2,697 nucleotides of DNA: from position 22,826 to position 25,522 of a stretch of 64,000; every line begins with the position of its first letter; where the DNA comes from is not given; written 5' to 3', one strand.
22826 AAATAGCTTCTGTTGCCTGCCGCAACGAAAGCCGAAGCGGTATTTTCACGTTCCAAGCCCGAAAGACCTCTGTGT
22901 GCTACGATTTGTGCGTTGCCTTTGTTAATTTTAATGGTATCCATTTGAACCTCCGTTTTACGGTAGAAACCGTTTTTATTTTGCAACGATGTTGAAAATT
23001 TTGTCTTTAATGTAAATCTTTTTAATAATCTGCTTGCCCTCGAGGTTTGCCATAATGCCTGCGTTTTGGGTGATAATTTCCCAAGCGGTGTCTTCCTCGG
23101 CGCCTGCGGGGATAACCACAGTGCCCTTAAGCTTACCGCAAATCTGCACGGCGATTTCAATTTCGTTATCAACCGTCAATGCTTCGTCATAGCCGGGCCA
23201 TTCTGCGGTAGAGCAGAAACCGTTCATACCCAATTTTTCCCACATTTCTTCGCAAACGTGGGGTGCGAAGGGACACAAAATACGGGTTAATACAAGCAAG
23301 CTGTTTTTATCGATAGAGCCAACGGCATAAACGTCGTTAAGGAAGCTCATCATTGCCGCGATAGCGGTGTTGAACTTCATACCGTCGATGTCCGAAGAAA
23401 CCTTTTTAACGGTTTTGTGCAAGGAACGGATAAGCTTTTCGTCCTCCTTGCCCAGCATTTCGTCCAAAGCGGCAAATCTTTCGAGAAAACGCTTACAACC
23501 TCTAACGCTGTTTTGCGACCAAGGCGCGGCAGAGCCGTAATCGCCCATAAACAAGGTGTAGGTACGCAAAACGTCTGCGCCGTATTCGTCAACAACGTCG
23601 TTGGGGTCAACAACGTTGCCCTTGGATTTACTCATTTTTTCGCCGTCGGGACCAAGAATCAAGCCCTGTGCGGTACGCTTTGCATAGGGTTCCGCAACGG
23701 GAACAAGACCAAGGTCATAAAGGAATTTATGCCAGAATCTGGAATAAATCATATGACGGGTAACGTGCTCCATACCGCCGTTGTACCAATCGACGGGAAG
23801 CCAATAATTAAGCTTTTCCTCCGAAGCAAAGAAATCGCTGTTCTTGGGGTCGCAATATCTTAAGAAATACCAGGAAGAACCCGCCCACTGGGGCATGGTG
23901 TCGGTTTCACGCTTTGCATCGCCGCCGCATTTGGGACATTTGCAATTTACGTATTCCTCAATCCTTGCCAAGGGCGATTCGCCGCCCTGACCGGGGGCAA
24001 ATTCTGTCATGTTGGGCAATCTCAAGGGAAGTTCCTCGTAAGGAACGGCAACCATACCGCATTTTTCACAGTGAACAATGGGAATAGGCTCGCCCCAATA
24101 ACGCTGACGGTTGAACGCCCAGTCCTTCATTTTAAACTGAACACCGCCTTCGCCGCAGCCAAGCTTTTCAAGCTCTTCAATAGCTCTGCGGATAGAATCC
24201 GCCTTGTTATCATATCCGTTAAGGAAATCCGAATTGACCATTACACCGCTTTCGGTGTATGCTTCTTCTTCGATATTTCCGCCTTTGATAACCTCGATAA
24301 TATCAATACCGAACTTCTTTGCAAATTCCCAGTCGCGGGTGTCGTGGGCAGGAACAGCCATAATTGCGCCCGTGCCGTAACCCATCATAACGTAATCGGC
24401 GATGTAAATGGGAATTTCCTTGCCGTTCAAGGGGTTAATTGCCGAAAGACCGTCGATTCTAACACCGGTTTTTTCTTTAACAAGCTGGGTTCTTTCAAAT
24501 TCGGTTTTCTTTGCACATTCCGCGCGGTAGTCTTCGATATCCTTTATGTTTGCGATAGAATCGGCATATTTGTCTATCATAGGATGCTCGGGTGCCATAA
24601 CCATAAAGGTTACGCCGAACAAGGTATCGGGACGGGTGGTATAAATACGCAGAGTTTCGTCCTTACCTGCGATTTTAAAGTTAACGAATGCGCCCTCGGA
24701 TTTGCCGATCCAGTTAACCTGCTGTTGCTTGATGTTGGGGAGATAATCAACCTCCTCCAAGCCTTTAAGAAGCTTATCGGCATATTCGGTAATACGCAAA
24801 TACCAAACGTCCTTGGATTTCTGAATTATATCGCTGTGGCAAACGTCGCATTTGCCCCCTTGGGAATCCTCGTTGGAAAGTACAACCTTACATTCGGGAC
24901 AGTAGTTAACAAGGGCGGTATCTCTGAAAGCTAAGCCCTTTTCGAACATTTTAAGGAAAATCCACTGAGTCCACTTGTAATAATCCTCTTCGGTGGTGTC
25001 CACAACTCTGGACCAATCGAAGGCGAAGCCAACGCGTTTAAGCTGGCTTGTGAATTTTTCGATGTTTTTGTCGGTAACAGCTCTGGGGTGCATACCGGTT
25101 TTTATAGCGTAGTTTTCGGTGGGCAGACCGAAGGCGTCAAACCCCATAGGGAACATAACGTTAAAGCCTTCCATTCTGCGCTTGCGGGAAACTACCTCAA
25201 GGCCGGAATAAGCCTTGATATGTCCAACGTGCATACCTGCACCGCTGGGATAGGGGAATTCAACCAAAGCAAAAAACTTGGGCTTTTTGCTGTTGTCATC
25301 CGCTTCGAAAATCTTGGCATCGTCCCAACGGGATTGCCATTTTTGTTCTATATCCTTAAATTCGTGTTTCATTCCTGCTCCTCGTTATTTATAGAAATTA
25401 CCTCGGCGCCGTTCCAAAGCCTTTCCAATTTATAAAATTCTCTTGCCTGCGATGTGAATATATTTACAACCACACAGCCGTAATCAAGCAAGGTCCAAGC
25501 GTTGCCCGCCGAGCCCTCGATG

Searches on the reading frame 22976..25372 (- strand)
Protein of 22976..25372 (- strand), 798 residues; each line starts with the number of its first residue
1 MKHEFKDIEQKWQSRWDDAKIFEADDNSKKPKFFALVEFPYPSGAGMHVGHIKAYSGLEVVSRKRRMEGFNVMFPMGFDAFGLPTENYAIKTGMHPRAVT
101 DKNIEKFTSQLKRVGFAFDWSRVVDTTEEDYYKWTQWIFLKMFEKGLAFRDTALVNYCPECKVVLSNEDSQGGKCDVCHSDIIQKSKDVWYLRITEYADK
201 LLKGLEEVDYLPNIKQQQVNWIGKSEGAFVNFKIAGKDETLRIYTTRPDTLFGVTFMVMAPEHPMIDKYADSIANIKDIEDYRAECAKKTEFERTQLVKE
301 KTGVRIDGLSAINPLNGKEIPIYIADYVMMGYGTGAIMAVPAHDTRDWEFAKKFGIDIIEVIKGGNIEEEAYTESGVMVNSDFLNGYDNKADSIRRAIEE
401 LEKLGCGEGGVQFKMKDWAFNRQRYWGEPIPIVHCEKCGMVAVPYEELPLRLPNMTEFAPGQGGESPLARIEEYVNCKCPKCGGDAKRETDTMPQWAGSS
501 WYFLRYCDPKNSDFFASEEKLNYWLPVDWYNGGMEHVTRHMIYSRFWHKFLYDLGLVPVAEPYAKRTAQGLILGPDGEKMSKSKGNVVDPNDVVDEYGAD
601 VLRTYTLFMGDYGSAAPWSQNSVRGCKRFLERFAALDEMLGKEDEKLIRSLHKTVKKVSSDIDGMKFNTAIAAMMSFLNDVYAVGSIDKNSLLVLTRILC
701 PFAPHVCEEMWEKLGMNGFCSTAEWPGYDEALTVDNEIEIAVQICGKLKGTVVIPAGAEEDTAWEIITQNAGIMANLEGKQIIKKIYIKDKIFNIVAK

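Call 27: search_protein_families(library=pfam, proteins=[window:22976-25372:-], max_evalue=0.0001)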
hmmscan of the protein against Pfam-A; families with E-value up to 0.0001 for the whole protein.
window:22976-25372:- (798 aa): 4 families
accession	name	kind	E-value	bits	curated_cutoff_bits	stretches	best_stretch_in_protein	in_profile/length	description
PF13603.12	tRNA-synt_1_2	-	1.4e-62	210.9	25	1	220-391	2-175/185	Leucyl-tRNA synthetase, editing domain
PF00133.28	tRNA-synt_1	-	7e-50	170.4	22.7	2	11-221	1-224/414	tRNA synthetases class I (I, L, M and V)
PF09334.17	tRNA-synt_1g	-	6.4e-27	94.7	20.1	2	39-181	7-145/391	tRNA synthetases class I (M)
PF08264.19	Anticodon_1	-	1.3e-19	70.9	25.1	1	644-761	1-145/148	Anticodon-binding domain of tRNA ligase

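Call 38: find_related_loci(query=window:22976-25372:-, collection=genome_contigs, flank=2000)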
Query window:22976-25372:- (798 aa) in genome_contigs; peptide patterns used: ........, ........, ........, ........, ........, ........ (x = any residue, [..] = any of these).
600 stretches matched a pattern (row limit reached: there are more); 598 encode a relative of the query (tblastn E <= 1e-3); the best 80 are kept; 80 distinct loci.
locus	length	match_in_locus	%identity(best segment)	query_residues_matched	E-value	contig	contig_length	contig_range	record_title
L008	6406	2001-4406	80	1-798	0e+0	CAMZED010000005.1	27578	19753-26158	MAG TPA_asm: uncultured Clostridia bacterium isolate SRR10912533_bin.55_metaWRAP_v1.3_MAG genome assembly, contig: ERZ14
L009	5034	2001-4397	74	1-798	0e+0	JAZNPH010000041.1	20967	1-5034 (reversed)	MAG: Eubacteriales bacterium isolate T1900044835_TS20190301.MAGScoT_cleanbin_000005 SGB_2917_k141_730853, whole genome s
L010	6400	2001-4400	74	1-798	0e+0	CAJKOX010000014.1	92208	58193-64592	MAG TPA_asm: uncultured Marvinbryantia sp. isolate ERR414404-bin.41 genome assembly, contig: NODE_171_length_92208_cov_6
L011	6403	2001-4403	75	1-798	0e+0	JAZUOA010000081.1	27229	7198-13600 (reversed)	MAG: Acutalibacteraceae bacterium isolate T1900044877_TS20190343.MAGScoT_cleanbin_000041 SGB_3196_k141_1411189, whole ge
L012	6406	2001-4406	74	1-798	0e+0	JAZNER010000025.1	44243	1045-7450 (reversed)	MAG: Eubacteriales bacterium isolate T1900044719_TS20190185.MAGScoT_cleanbin_000016 SGB_1897_k141_1583988, whole genome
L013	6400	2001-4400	73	1-798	0e+0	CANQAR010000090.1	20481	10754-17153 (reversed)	MAG: uncultured Lachnospiraceae bacterium isolate Lapin-002__bin83 genome assembly, contig: Lapin-002__NODE_3385_length_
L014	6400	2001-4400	73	1-798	0e+0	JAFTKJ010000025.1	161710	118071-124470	MAG: Clostridia bacterium isolate RGIG3898 Roe_deer_Cecum-2__c2411, whole genome shotgun sequence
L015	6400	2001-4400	74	1-798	0e+0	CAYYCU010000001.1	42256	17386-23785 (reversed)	MAG TPA_asm: uncultured Ruminococcus sp. isolate SRP225648_co1_675 genome assembly, contig: NODE_1667_length_42256_cov_1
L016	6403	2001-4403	74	1-798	0e+0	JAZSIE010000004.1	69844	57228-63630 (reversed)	MAG: Acutalibacteraceae bacterium isolate T1900044573_TS20190039.MAGScoT_cleanbin_000012 SGB_456_k141_1256418, whole gen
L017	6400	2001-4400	73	1-798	0e+0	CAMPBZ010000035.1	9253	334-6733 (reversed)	MAG: uncultured Clostridia bacterium isolate SRR873610_bin.107_metaWRAP_v1.3_MAG genome assembly, contig: NODE_18059_len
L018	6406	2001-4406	74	1-798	0e+0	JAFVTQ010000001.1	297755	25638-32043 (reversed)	MAG: Clostridia bacterium isolate RGIG5384 Sheep_Colon-3__c654, whole genome shotgun sequence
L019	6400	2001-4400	71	1-798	0e+0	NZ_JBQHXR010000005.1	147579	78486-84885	Blautia sp. HCP3S3_G3 contig00005, whole genome shotgun sequence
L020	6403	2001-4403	73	1-798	0e+0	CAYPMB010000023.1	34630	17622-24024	MAG TPA_asm: uncultured Faecalibacterium sp. isolate SRP350583_co3_73 genome assembly, contig: NODE_1199_length_34630_co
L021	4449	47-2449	72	1-798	0e+0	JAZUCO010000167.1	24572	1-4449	MAG: Acutalibacteraceae bacterium isolate T1900045313_YK20190002.MAGScoT_cleanbin_000095 SGB_6258_k141_2696236, whole ge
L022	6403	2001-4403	72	1-798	0e+0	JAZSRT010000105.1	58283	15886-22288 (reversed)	MAG: Acutalibacteraceae bacterium isolate T1900044536_TS20190002.MAGScoT_cleanbin_000026 SGB_16_k141_1834795, whole geno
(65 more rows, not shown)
